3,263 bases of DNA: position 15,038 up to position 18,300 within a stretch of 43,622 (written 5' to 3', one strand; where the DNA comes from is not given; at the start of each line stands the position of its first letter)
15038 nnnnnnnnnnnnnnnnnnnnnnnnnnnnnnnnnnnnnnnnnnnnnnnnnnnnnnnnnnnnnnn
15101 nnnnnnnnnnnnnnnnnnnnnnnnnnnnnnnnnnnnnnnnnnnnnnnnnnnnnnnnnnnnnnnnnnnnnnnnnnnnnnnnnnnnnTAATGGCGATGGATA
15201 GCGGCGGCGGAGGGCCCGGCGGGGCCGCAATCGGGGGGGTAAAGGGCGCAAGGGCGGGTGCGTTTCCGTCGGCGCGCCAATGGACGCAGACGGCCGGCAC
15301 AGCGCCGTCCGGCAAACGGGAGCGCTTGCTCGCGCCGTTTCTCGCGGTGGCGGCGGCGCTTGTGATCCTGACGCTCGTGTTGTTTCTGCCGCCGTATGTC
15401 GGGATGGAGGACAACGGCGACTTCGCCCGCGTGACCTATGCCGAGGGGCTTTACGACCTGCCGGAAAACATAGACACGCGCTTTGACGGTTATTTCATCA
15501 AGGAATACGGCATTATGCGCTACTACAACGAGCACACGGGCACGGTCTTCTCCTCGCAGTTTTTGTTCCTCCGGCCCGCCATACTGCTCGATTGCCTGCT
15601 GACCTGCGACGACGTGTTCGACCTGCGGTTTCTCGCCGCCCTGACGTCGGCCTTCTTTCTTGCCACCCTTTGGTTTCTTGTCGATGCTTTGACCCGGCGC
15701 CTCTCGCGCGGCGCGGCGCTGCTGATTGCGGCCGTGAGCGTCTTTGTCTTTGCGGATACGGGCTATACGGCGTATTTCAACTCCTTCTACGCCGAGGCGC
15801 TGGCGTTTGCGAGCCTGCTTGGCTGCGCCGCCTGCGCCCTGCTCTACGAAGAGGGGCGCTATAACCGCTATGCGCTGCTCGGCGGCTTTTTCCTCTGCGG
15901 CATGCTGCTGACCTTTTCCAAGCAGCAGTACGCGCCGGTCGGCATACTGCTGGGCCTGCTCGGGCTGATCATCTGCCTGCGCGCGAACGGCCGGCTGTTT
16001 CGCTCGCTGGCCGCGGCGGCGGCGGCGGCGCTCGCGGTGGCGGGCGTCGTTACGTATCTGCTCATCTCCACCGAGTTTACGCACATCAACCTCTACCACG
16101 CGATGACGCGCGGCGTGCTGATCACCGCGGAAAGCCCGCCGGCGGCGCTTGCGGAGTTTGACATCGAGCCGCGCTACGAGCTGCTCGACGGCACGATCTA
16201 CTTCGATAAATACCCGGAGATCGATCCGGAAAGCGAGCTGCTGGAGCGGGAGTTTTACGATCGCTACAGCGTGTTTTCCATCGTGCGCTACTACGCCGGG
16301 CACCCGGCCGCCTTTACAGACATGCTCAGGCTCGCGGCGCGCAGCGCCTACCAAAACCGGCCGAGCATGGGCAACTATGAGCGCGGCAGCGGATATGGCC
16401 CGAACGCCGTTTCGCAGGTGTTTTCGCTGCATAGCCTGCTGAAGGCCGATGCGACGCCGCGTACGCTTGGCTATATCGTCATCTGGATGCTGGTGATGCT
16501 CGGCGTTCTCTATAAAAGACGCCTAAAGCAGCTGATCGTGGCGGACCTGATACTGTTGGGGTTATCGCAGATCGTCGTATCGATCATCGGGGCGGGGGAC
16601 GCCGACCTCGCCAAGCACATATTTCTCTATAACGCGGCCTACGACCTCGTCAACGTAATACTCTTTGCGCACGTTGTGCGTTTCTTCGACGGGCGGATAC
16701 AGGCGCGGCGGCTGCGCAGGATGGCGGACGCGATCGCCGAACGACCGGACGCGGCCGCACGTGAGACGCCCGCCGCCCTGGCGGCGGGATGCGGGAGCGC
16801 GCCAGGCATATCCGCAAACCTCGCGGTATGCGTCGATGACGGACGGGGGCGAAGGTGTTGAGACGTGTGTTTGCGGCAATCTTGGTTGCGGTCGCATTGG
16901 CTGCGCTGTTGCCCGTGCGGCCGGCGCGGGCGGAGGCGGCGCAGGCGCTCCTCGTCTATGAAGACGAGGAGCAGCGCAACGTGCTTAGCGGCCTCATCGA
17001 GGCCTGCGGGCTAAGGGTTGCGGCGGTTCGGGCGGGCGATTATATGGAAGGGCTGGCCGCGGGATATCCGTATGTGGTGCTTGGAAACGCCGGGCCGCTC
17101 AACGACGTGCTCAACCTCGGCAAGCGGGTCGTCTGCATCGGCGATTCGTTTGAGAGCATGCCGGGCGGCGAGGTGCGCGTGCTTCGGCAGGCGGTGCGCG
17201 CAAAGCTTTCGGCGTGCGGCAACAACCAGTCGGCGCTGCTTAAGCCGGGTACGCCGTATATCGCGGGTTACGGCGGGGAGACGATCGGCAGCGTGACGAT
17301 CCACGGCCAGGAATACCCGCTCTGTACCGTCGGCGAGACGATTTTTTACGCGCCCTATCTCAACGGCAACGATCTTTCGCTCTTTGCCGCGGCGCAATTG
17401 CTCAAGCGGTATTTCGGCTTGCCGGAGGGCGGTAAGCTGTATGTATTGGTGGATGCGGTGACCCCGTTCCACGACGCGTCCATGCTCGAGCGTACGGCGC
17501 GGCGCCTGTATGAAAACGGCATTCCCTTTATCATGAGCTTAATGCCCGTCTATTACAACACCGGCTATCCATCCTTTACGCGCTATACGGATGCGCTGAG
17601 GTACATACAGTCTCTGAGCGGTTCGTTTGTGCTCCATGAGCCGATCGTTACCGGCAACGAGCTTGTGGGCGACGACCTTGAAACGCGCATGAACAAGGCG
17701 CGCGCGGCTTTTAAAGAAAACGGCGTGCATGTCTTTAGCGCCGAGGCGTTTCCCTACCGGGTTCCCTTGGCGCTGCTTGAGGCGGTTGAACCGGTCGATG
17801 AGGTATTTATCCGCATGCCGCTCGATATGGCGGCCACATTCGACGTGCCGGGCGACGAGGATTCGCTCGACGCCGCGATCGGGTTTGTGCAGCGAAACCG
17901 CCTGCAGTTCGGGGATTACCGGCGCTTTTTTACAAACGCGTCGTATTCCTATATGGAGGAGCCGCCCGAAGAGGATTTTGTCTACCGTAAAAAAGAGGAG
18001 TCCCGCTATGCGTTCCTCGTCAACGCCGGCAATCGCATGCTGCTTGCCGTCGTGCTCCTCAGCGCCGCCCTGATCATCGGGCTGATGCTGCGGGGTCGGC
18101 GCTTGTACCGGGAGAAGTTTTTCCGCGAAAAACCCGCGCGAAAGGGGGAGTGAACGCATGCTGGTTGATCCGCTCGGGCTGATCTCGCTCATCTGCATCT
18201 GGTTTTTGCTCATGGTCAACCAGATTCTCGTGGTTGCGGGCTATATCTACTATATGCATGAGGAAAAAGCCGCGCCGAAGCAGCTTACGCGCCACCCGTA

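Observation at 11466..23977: Seven-gene translationally coupled, apparently c-di-GMP-gated exopolysaccharide synthase operon (YdaKLMN-like core plus three non-canonical partners)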

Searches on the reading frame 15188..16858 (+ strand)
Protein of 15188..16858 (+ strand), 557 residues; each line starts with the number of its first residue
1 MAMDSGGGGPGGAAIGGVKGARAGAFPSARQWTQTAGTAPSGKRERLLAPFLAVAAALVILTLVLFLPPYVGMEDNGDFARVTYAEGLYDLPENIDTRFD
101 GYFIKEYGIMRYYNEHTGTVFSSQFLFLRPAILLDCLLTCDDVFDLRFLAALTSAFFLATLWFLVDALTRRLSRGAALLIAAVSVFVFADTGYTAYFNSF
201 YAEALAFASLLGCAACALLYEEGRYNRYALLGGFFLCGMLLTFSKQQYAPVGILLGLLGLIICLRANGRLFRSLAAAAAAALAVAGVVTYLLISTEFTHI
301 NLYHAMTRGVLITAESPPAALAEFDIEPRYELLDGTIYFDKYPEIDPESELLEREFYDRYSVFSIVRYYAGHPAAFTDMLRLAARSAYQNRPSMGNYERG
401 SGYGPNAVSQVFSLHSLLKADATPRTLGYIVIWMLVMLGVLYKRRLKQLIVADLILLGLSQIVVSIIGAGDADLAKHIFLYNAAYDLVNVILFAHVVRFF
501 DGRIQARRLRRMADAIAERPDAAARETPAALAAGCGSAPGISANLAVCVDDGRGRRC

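Call 4: search_protein_families(library=pfam, proteins=[window:15188-16858:+], max_evalue=0.01)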
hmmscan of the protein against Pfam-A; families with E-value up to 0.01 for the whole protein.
window:15188-16858:+ (557 aa): 0 families

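Call 5: search_protein_families(library=ncbifam, proteins=[window:15188-16858:+], max_evalue=0.01)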
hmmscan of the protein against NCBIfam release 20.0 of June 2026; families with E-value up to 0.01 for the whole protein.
window:15188-16858:+ (557 aa): 1 family
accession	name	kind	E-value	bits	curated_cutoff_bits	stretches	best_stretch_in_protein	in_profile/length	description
NF051875.1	glycan_WsfD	subfamily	1.9e-138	462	80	1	52-493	1-451/452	glycan biosynthesis hexose transferase WsfD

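Call 40: search_solved_structures(query=window:15188-16858:+, max_evalue=1)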
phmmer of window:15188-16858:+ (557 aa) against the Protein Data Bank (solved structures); distinct sequences matched with E-value up to 1: 0.
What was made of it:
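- On GT-C glycosyltransferases (for g2): No PDB sequence match (call 40).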

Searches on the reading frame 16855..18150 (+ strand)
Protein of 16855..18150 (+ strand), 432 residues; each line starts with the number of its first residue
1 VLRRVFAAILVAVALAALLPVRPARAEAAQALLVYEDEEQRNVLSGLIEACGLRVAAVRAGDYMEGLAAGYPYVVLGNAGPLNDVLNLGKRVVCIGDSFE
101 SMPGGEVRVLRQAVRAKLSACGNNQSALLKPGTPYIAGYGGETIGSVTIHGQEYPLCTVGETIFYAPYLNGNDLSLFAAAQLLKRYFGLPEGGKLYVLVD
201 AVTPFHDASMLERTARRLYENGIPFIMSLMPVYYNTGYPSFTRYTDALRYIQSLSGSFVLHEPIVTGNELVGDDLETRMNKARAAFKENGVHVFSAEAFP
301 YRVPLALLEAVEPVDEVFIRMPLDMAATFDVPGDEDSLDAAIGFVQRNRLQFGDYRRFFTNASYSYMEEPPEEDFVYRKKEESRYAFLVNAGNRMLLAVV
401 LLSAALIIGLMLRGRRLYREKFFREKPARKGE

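Call 4: search_protein_families(library=pfam, proteins=[window:16855-18150:+], max_evalue=0.01)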
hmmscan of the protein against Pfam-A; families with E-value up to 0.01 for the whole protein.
window:16855-18150:+ (432 aa): 1 family
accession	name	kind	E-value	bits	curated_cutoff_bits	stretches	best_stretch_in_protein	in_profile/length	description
PF10096.14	DUF2334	-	8.6e-05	22.7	26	1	195-261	2-72/203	Uncharacterized protein conserved in bacteria (DUF2334)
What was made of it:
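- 16855..18153 (+): g3: PssB/YdaL-like exported protein with a signal peptide, an N-terminal glutamine-amidotransferase-like alpha/beta domain, a DUF2334 (deacetylase-fold) domain and a C-terminal TM anchor. DUF2334 22.7 bits, under the cut-off of 26 (call 4).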

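Call 5: search_protein_families(library=ncbifam, proteins=[window:16855-18150:+], max_evalue=0.01)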
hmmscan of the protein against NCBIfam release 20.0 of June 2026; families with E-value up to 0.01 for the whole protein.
window:16855-18150:+ (432 aa): 0 families

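Call 39: search_solved_structures(query=window:16855-18150:+, max_evalue=1)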
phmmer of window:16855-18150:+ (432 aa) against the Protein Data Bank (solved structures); distinct sequences matched with E-value up to 1: 1.
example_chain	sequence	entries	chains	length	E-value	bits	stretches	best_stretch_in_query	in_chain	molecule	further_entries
8rja_C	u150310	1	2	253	0.32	13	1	49-108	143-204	formylmethanofuran dehydrogenase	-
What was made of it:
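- Tried and rejected: PDB sequence searches for g2 and g3 gave nothing useful (calls 39, 40).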

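Call 60: find_homologous_proteins(query=window:16855-18150:+, max_evalue=0.00001)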
Query window:16855-18150:+ (432 aa): 14 proteins with E <= 0.00001 among 8000 candidates.
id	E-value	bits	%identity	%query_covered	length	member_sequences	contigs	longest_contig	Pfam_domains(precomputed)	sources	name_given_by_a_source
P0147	2.4e-271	918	96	100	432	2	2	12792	-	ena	-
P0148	7.7e-154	531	54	98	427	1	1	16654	PF10096.15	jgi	-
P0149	2.6e-152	526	54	98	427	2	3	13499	PF10096.15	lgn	-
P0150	4.1e-151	522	55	98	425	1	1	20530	-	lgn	-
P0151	2.5e-149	516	55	98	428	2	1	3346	PF10096.15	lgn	-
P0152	2.6e-132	460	47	99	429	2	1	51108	PF10096.15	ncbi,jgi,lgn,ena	-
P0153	4.6e-129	449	47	99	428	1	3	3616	PF10096.15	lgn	-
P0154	9.0e-128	445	56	82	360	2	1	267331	PF10096.15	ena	-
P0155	2.0e-122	427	47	99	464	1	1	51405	PF10096.15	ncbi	-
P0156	6.3e-121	422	45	98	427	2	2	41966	PF10096.15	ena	-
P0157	7.2e-121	422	46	100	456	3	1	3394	PF10096.15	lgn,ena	-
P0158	1.2e-118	415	44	97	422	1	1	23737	PF10096.15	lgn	-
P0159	1.2e-117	411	43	99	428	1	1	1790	PF10096.15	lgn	-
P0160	2.2e-104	368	51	77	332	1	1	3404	PF10096.15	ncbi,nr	ncbi:MAG: DUF2334 domain-containing protein, partial [Eubacteriales bacterium]|nr:DUF2334 domain-con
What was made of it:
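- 16855..18153 (+): 12 of 14 homologues carry PF10096 (call 60).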

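Call 62: find_encoding_contigs(protein=P0147, flank=10000, max_places=3)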
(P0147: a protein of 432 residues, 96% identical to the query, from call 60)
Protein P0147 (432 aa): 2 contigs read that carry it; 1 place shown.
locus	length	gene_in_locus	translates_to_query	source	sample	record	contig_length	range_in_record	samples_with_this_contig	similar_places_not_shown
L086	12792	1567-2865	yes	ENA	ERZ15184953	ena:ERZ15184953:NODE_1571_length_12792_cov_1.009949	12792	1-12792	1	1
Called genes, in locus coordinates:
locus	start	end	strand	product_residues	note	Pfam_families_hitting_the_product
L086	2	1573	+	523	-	?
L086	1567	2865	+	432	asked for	-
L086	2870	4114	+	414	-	PF13506:Glyco_transf_21, PF03142:Chitin_synth_2 (faint), PF00535:Glycos_transf_2, PF10111:Glyco_tranf_2_2 (weak), PF13641:Glyco_tranf_2_3, PF13632:Glyco_trans_2_3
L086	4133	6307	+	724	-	PF03170:CBM_BcsB_1st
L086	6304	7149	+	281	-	PF00990:GGDEF (weak)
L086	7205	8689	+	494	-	PF16990:CBM_35, PF02156:Glyco_hydro_26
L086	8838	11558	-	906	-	PF00690:Cation_ATPase_N, PF00122:E1-E2_ATPase, PF00702:Hydrolase, PF13246:Cation_ATPase, PF12710:HAD, PF08282:Hydrolase_3 (faint), PF00689:Cation_ATPase_C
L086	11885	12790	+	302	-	?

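Call 80: predict_structure(alignment_id=A3)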
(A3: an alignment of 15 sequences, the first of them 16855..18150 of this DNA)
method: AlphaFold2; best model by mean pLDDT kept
length: 432 residues; sequences in the alignment: 15
mean_pLDDT: 73.7   pTM: 0.68
mean pLDDT of the five models: 73.7, 72.8, 60.5, 57.8, 55.2
residues with pLDDT >= 90: 131; 70-90: 160; 50-70: 70; < 50: 71
segments of 3 or more residues with pLDDT < 50: 15-27, 234-238, 355-392, 423-432
pLDDT, mean of each block of 10 residues (from residue 1): 58 48 46 94 91 91 94 95 95 91 86 95 93 92 95 95 92 92 91 77 62 81 74 47 72 71 55 70 77 67 83 80 81 78 70 46 33 30 35 59 78 73 46 35
secondary structure, 60 per line:
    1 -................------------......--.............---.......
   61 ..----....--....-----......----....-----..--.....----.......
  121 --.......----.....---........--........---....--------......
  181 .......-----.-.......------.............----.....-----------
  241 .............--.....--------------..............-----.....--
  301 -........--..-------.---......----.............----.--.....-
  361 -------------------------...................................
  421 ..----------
elements in order: H2-17 E30-35 H38-50 E54-59 H67-70 E73-76 H82-87 E92-95 E105-109 E114-120 E123-129 E134-138 E142-149 E152-159 E163-166 H175-187 E195-201 H208-220 E225-229 H241-253 E256-260 H275-288 E302-304 H305-309 E325-330 H335-347 H355-359 H386-422
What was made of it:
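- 16855..18153 (+): AF2 pLDDT 73.7 (call 80).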

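Call 82: fold_search(model_id=the predicted structure, library=pdb)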
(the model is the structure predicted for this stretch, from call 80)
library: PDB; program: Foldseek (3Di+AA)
matches with E <= 10: 1633; with E <= 0.001: 56
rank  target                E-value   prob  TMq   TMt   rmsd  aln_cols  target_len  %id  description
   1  1ox6_A                5.6e-08  1.00  0.24  0.20  11.3       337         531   11  TOWARDS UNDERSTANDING THE MECHANISM OF THE COMPLEX CYCLIZATION REACTION CATALYZED BY IMIDAZOLE GLYCEROPHOSPHATE SYNTHA (released 2003-06-17)
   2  1ox4_B                7.6e-08  1.00  0.23  0.19  12.1       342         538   13  TOWARDS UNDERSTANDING THE MECHANISM OF THE COMPLEX CYCLIZATION REACTION CATALYZED BY IMIDAZOLE GLYCEROPHOSPHATE SYNTHA (released 2003-06-17)
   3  1ox4_A                1.2e-07  1.00  0.24  0.21  11.2       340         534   11  TOWARDS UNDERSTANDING THE MECHANISM OF THE COMPLEX CYCLIZATION REACTION CATALYZED BY IMIDAZOLE GLYCEROPHOSPHATE SYNTHA (released 2003-06-17)
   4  1jvn_A                2.5e-07  1.00  0.24  0.20  12.0       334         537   12  CRYSTAL STRUCTURE OF IMIDAZOLE GLYCEROL PHOSPHATE SYNTHASE: A TUNNEL THROUGH A (BETA/ALPHA)8 BARREL JOINS TWO ACTIVE S (released 2001-10-12)
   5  5tw7_E                7.4e-07  1.00  0.29  0.26  14.1       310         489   14  Crystal structure of a GMP synthase (glutamine-hydrolyzing) from Neisseria gonorrhoeae (released 2016-11-23)
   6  5tw7_D                1.1e-06  1.00  0.29  0.26  14.1       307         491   13  Crystal structure of a GMP synthase (glutamine-hydrolyzing) from Neisseria gonorrhoeae (released 2016-11-23)
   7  1ox5_A                1.1e-06  1.00  0.24  0.21  12.1       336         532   12  TOWARDS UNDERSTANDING THE MECHANISM OF THE COMPLEX CYCLIZATION REACTION CATALYZED BY IMIDAZOLE GLYCEROPHOSPHATE SYNTHA (released 2003-06-17)
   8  5tw7_F                1.6e-06  1.00  0.29  0.26  14.1       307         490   13  Crystal structure of a GMP synthase (glutamine-hydrolyzing) from Neisseria gonorrhoeae (released 2016-11-23)
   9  5tw7_A                2.4e-06  1.00  0.29  0.26  14.1       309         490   13  Crystal structure of a GMP synthase (glutamine-hydrolyzing) from Neisseria gonorrhoeae (released 2016-11-23)
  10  7sbc_D                2.4e-06  1.00  0.29  0.26  13.6       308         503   11  Crystal structure of a GMP synthase from Acinetobacter baumannii AB5075-UW (released 2021-10-06)
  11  5tw7_C                3.1e-06  1.00  0.29  0.26  14.2       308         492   14  Crystal structure of a GMP synthase (glutamine-hydrolyzing) from Neisseria gonorrhoeae (released 2016-11-23)
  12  1gpm_A                3.7e-06  1.00  0.29  0.26  13.6       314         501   12  ESCHERICHIA COLI GMP SYNTHETASE COMPLEXED WITH AMP AND PYROPHOSPHATE (released 1996-01-29)
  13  1gpm_B                3.7e-06  1.00  0.29  0.26  14.4       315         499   11  ESCHERICHIA COLI GMP SYNTHETASE COMPLEXED WITH AMP AND PYROPHOSPHATE (released 1996-01-29)
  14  6nwz_A                4.0e-06  1.00  0.28  0.20   8.8       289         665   10  Crystal structure of Agd3 a novel carbohydrate deacetylase (released 2020-02-12)
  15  7ac8_F                4.2e-06  1.00  0.25  0.46   6.1       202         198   11  Molecular basis for the unique allosteric activation mechanism of the heterodimeric imidazole glycerol phosphate synth (released 2021-05-19)
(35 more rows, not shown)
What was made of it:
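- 16855..18153 (+): Fold hits are HisH/GuaA amidotransferase domains and the Agd3 carbohydrate deacetylase 6NWZ (call 82).
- On Pss-type (Listeria pssA-E) EPS operon: Fold match to the deacetylase Agd3 (call 82).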
